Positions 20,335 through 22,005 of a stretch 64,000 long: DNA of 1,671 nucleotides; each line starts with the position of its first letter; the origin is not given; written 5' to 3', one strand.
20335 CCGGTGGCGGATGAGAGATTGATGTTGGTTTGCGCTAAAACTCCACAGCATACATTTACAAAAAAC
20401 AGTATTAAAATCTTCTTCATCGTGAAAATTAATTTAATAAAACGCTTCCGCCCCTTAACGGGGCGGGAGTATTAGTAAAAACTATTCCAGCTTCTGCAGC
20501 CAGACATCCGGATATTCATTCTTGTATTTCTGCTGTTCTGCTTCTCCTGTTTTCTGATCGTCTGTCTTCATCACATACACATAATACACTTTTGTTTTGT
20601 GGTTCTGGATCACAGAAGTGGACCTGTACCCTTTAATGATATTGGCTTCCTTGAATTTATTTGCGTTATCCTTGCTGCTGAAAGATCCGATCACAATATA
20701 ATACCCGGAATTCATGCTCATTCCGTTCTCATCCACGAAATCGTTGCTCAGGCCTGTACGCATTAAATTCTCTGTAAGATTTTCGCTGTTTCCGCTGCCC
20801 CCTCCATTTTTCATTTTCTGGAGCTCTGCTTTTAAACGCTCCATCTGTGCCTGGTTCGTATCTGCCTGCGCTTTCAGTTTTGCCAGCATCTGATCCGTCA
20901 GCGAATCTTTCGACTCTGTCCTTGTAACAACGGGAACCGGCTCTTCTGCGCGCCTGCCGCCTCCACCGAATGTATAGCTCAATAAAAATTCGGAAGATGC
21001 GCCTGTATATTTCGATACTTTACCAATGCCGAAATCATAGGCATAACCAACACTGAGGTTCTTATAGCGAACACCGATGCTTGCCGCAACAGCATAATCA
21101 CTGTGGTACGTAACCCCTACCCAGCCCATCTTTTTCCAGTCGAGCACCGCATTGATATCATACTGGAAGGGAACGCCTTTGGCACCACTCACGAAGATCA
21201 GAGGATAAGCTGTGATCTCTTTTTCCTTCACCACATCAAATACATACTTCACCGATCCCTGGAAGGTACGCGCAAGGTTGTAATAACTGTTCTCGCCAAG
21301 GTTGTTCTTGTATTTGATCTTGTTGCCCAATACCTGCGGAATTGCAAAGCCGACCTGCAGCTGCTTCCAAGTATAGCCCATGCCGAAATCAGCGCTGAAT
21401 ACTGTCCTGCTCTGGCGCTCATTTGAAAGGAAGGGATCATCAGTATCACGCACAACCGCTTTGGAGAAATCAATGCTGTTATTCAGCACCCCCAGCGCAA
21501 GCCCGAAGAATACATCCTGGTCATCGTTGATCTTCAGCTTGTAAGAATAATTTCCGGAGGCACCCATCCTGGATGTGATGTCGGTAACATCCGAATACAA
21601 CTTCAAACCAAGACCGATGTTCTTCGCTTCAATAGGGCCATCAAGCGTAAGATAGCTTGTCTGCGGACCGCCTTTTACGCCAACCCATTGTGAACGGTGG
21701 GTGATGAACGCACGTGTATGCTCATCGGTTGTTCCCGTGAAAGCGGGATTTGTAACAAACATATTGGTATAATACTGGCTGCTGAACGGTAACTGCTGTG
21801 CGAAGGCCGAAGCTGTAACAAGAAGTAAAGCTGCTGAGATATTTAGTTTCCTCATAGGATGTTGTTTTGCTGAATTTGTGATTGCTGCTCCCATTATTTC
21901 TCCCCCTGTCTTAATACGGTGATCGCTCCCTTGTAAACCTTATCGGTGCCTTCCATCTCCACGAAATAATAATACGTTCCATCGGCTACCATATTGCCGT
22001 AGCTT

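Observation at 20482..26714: Type-B CTD giant adhesin paired with a downstream PorP/SprF-like protein that carries an extra SPOR domain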

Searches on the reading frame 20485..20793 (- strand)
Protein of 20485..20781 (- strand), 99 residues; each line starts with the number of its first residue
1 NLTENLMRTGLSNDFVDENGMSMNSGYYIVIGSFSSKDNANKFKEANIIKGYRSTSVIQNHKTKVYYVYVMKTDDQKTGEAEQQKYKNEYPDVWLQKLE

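Call 23: search_solved_structures(query=window:20485-20781:-, max_evalue=10, show_alignments=4)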
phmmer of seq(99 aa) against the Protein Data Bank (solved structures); distinct sequences matched with E-value up to 10: 2.
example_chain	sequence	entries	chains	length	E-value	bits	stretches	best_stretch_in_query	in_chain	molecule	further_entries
1x60_A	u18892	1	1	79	0.012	19.2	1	26-44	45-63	Sporulation-specific N-acetylmuramoyl-L-alanine amidase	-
8a0d_A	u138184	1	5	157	0.89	13.2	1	11-53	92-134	Allergen lipocalin Cav p 1 isoform 1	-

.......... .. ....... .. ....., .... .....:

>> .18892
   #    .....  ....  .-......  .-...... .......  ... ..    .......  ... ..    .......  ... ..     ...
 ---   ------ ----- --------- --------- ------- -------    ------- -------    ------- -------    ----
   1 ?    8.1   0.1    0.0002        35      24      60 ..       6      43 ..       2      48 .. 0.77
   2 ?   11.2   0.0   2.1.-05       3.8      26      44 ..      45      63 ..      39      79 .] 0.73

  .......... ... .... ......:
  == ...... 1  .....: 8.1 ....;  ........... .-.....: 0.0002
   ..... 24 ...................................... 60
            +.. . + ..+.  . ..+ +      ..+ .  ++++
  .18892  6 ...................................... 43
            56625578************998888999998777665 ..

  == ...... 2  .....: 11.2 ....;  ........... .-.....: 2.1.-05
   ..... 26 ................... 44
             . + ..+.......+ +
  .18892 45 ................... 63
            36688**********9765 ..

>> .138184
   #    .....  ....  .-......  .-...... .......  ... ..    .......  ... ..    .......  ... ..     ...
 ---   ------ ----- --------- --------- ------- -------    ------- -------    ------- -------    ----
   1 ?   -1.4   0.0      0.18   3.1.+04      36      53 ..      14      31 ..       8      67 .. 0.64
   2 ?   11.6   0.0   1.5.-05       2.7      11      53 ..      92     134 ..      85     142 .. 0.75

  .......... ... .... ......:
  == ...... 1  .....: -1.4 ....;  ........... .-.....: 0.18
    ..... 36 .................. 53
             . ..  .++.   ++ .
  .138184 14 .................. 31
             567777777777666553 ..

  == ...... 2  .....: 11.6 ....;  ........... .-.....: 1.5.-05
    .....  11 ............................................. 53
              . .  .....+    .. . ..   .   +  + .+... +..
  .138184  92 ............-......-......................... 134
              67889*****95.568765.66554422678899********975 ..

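Call 44: predict_structure(alignment_id=A3)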
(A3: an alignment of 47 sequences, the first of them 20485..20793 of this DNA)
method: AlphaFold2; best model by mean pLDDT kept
length: 103 residues; sequences in the alignment: 47
mean_pLDDT: 90.4   pTM: 0.81
mean pLDDT of the five models: 90.4, 90.1, 89.9, 89.2, 89.1
residues with pLDDT >= 90: 92; 70-90: 2; 50-70: 2; < 50: 7
segments of 3 or more residues with pLDDT < 50: 1-7
pLDDT, mean of each block of 10 residues (from residue 1): 44 94 94 97 97 96 96 96 94 93 96
secondary structure, 60 per line:
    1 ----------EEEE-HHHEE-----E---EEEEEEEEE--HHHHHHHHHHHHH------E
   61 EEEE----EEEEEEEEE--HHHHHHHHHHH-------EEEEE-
elements in order: E11-14 E30-38 H41-53 E60-64 E69-77 H80-90 E98-102

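Call 46: fold_search(model_id=the predicted structure, library=pdb)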
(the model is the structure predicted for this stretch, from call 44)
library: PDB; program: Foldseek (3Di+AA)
matches with E <= 10: 385; with E <= 0.001: 0
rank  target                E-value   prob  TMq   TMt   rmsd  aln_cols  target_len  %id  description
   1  1x60_MODEL_1_A        7.4e-03  1.00  0.50  0.63   4.4        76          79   22  Solution structure of the peptidoglycan binding domain of B. subtilis cell wall lytic enzyme CwlC (released 2005-08-09)
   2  6ztg_MODEL_1_A        1.2e-01  0.96  0.50  0.29   3.3        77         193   13  Spor protein DedD (released 2020-11-11)
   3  6ozd_A                1.9e-01  0.96  0.53  0.12   2.8        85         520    9  Crystal structure of Putative exported protein (BPSS2145) from Burkholderia pseudomallei K96243 (released 2019-06-12)
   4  6i05                  2.8e-01  0.54  0.40  0.50   4.5        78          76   17  Crystal structure of RlpA SPOR domain from Pseudomonas aeruginosa (released 2019-11-13)
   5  6i09_A                4.1e-01  0.57  0.43  0.53   4.1        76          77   17  Crystal structure of RlpA SPOR domain from Pseudomonas aeruginosa in complex with denuded glycan obtained by soaking (released 2019-11-13)
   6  7lmx_C                4.7e-01  0.20  0.29  0.35   5.6        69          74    7  A HIGHLY SPECIFIC INHIBITOR OF INTEGRIN ALPHA-V BETA-6 WITH A DISULFIDE (released 2022-08-10)
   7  5egq_D                5.3e-01  0.13  0.26  0.10   6.9        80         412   12  Structure of tetrameric rat phenylalanine hydroxylase mutant R270K, residues 25-453 (released 2016-05-18)
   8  7lmx_A                5.7e-01  0.16  0.29  0.34   5.6        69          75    9  A HIGHLY SPECIFIC INHIBITOR OF INTEGRIN ALPHA-V BETA-6 WITH A DISULFIDE (released 2022-08-10)
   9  5fgj_C                5.7e-01  0.08  0.25  0.09  10.8        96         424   12  Structure of tetrameric rat phenylalanine hydroxylase, residues 1-453 (released 2016-05-18)
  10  4ney_A                6.1e-01  0.10  0.25  0.18   6.4        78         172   15  Crystal Structure of an engineered protein with ferredoxin fold, Northeast Structural Genomics Consortium (NESG) Targe (released 2014-01-15)
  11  1phz                  6.9e-01  0.08  0.25  0.10  11.2        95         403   16  STRUCTURE OF PHOSPHORYLATED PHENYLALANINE HYDROXYLASE (released 1999-04-30)
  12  2l48_MODEL_1_A        7.4e-01  0.12  0.29  0.32   6.5        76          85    9  Solution structure of the PlyG cell wall binding domain (released 2011-10-12)
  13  5den_B                7.4e-01  0.08  0.26  0.10  10.1        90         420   13  The First Structure of a Full-Length Mammalian Phenylalanine Hydroxylase Reveals the Architecture of an Auto-inhibited (released 2016-02-17)
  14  7lmx_B                7.9e-01  0.13  0.27  0.33   6.0        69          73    7  A HIGHLY SPECIFIC INHIBITOR OF INTEGRIN ALPHA-V BETA-6 WITH A DISULFIDE (released 2022-08-10)
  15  4rjv_C                8.4e-01  0.09  0.26  0.30   6.3        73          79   12  Crystal Structure of a De Novo Designed Ferredoxin Fold, Northeast Structural Genomics Consortium (NESG) Target OR461 (released 2014-10-22)
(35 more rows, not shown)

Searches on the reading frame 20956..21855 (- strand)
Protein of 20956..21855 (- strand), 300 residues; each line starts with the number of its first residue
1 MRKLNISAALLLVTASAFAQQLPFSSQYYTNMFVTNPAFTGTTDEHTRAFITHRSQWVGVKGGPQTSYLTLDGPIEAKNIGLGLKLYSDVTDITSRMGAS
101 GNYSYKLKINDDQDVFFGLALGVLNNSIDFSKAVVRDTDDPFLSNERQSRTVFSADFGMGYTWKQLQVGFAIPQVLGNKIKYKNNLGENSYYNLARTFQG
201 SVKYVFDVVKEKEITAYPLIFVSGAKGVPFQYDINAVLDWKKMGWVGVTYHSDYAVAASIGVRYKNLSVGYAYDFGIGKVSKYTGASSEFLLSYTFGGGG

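Call 30: search_protein_representatives(protein=window:20956-21855:-)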
Query: 300 residues. Proteins with E-value up to 0.001 (for the whole library): 9191; up to 1e-10: 4891; up to 1e-30: 446. The best 150 are listed.
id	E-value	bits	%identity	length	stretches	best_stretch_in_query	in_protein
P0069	1.9e-131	454.2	69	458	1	1-299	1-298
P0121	8.2e-126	435.8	66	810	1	10-297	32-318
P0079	9.7e-125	432.2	66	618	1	17-298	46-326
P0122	6.4e-124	429.6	67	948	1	14-297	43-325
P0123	2.6e-120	417.7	63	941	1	10-297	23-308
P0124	4.9e-116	403.7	61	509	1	10-297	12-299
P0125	4.5e-113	394.0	63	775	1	16-296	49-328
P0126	1.1e-111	389.5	59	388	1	1-299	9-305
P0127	2.9e-109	381.4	59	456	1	14-296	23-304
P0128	1.5e-104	366.0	54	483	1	6-298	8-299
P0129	3.3e-102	358.3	56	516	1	7-297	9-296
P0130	1.2e-98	346.7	62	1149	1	8-252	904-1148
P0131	2.7e-92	325.8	55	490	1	15-297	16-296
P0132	8.8e-92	324.1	52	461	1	1-299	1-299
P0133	3.3e-86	305.8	48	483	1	16-300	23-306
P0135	4.7e-85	302.0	46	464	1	2-300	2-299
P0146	4.1e-76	272.6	46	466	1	4-298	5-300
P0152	1.4e-73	264.4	47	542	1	16-298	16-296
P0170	3.2e-63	230.3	40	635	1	18-297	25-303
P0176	1.2e-60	221.9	39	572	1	1-297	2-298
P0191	9.4e-57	209.1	38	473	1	9-297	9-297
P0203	2.3e-52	194.7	39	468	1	16-296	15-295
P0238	2.5e-47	178.2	33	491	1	17-298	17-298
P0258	7.8e-45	170.0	34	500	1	1-297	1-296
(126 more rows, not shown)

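Call 35: search_protein_families(library=pfam, alignment_id=A2, max_evalue=0.001)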
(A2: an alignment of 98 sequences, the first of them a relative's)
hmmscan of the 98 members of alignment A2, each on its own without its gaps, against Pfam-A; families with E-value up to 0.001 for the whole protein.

A. member 1, P0121 (810 aa): 4 families
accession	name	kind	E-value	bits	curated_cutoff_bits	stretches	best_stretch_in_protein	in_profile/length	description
PF11751.14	PorP_SprF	-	5.3e-67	226.7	22.3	1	40-315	2-273/273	Type IX secretion system membrane protein PorP/SprF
PF00691.25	OmpA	-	4.1e-43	146.1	27.2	2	658-752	2-98/98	OmpA family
PF05359.17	DUF748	-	6.3e-08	31.6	50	0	503-548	877-922/1037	Domain of Unknown Function (DUF748)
PF13729.12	TraF_2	-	2.3e-05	24.2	25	1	135-223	155-250/264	F plasmid transfer operon, TraF, protein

B. families by the number of members that match (of 98 scanned): 38 families (the first 25 are shown)
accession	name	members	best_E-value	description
PF11751.14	PorP_SprF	98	1.5e-71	Type IX secretion system membrane protein PorP/SprF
PF13729.12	TraF_2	26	5e-08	F plasmid transfer operon, TraF, protein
PF05036.18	SPOR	22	2.2e-08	SPOR domain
PF00691.25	OmpA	18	4.1e-43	OmpA family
PF05359.17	DUF748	8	6.3e-08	Domain of Unknown Function (DUF748)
PF13414.12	TPR_11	3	2.7e-17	TPR repeat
PF07719.23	TPR_2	2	8.2e-24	Tetratricopeptide repeat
PF00515.34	TPR_1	2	1.6e-18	Tetratricopeptide repeat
PF14559.12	TPR_19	2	1e-15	Tetratricopeptide repeat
PF13428.12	TPR_14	2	1.7e-15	Tetratricopeptide repeat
PF13432.12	TPR_16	2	1.9e-14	Tetratricopeptide repeat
PF13181.12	TPR_8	2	1.5e-08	Tetratricopeptide repeat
PF13620.12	CarboxypepD_reg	2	2.1e-06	Carboxypeptidase regulatory-like domain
PF03961.19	FapA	2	0.00018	Flagellar Assembly Protein A beta solenoid domain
PF13585.12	CHU_C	1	5.3e-21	CHU_C Type IX secretion signal domain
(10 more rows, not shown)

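Call 56: list_cluster_members(proteins=[P0124, P0135, P0146, P0152, P0170, P0176, P0191, P0203, P0238, P0258])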
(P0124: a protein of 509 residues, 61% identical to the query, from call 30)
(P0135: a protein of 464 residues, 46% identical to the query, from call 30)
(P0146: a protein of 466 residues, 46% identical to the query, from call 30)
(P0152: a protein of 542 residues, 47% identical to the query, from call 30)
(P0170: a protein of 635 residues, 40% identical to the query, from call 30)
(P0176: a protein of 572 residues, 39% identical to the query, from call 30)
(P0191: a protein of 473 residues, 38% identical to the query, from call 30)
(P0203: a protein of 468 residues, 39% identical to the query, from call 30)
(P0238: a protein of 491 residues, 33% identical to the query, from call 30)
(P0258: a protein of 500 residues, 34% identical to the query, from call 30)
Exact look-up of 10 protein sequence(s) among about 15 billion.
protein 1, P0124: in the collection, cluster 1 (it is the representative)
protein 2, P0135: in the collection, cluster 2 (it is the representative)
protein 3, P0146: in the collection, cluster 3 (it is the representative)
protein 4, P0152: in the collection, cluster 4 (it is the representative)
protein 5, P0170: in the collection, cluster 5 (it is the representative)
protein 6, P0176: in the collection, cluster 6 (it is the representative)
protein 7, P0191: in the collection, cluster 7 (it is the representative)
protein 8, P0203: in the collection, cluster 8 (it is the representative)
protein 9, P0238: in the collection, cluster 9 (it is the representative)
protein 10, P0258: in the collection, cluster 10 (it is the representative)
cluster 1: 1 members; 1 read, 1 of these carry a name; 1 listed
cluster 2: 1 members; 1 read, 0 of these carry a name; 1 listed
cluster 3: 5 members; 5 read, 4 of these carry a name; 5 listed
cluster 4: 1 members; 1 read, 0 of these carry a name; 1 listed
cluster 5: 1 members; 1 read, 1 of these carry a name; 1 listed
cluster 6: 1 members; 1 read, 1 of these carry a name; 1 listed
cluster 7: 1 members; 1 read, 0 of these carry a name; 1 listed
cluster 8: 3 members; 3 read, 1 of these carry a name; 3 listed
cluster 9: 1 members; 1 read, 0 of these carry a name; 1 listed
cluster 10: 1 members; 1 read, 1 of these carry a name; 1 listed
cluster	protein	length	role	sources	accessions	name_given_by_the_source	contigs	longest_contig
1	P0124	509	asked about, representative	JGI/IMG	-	type IX secretion system PorP/SprF family membrane protein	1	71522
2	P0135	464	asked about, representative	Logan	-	-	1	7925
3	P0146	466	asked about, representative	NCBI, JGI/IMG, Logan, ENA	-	type IX secretion system PorP/SprF family membrane protein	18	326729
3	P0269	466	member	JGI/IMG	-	type IX secretion system PorP/SprF family membrane protein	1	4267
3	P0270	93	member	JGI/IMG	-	hypothetical protein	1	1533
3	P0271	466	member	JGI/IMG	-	type IX secretion system PorP/SprF family membrane protein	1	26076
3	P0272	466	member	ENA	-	-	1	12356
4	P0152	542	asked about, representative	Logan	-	-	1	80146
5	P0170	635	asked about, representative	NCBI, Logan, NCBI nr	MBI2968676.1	MAG: PorP/SprF family type IX secretion system membrane protein [Bacteroidetes bacterium] | PorP/SprF family type IX secretion system membrane protein [Bacteroidota bacterium]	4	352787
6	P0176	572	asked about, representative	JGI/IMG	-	type IX secretion system PorP/SprF family membrane protein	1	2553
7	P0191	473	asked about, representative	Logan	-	-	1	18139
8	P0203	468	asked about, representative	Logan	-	-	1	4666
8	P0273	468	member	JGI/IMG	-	type IX secretion system PorP/SprF family membrane protein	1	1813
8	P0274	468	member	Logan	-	-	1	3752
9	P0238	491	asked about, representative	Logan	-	-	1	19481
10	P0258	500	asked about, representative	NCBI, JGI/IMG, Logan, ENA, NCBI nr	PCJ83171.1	MAG: hypothetical protein COA57_11805 [Flavobacteriales bacterium]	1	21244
